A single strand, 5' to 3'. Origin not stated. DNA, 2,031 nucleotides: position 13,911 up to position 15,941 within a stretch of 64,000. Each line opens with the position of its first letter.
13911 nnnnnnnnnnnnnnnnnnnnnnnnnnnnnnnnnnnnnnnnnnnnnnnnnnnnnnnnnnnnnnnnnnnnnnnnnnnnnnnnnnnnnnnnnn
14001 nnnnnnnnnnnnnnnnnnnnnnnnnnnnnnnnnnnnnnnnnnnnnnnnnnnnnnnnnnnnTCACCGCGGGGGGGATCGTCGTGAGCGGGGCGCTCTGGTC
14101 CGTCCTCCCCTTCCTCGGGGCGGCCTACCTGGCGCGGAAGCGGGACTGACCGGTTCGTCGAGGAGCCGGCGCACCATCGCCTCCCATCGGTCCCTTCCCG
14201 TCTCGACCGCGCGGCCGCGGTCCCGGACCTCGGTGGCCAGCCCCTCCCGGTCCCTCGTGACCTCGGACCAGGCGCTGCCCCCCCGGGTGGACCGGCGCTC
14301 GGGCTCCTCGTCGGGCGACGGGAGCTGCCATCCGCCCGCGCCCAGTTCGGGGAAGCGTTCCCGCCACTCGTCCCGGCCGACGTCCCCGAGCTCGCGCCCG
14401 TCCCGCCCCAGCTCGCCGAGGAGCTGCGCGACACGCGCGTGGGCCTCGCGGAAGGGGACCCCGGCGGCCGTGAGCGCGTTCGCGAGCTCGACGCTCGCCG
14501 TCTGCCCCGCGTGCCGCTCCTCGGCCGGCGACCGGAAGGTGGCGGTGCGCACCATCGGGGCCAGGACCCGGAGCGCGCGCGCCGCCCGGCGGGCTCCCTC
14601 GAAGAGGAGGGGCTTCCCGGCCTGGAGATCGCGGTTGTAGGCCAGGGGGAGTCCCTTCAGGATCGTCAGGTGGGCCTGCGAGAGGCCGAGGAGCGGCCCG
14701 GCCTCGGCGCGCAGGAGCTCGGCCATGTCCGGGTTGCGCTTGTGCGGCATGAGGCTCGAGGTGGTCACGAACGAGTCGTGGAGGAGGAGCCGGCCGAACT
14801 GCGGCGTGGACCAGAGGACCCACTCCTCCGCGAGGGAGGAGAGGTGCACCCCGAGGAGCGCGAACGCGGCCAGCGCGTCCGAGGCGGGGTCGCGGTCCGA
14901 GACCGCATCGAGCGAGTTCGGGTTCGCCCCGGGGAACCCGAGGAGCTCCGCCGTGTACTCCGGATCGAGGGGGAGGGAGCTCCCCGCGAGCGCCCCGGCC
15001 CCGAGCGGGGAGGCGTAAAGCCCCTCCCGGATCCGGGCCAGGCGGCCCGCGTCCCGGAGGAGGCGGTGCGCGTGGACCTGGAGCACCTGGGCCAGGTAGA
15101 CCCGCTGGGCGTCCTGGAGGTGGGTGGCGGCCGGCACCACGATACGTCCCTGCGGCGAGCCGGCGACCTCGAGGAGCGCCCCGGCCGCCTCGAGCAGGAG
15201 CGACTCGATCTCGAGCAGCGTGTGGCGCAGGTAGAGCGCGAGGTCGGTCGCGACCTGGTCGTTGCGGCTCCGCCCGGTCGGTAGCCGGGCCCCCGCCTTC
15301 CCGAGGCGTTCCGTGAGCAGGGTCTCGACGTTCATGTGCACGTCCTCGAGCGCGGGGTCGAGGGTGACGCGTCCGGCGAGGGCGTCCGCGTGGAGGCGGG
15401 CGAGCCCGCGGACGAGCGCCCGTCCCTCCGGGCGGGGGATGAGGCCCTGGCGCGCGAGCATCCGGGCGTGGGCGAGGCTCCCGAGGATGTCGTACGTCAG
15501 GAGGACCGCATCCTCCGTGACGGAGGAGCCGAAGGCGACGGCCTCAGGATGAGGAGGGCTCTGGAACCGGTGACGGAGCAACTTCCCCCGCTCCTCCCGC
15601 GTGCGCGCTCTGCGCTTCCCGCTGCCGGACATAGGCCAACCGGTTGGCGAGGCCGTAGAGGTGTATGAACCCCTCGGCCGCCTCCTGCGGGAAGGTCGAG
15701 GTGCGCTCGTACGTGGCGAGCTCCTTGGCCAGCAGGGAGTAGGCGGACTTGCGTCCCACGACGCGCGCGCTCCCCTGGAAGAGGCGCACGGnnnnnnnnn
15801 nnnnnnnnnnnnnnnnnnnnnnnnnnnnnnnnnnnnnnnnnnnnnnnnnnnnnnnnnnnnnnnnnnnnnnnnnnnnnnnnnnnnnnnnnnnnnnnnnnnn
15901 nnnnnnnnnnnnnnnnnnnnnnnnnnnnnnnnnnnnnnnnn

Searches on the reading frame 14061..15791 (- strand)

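Call 25: search_protein_families(library=pfam, proteins=[window:14061-15791:-], max_evalue=0.0001)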
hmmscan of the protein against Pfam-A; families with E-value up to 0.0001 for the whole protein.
window:14061-15791:- (576 aa): 2 families
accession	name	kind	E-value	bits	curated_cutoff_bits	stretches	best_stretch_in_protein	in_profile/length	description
PF00206.25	Lyase_1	-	6.6e-42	144.4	27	1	85-365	12-308/312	Lyase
PF14698.11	ASL_C2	-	5.1e-07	30.5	27.3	1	434-478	5-49/69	Argininosuccinate lyase C-terminal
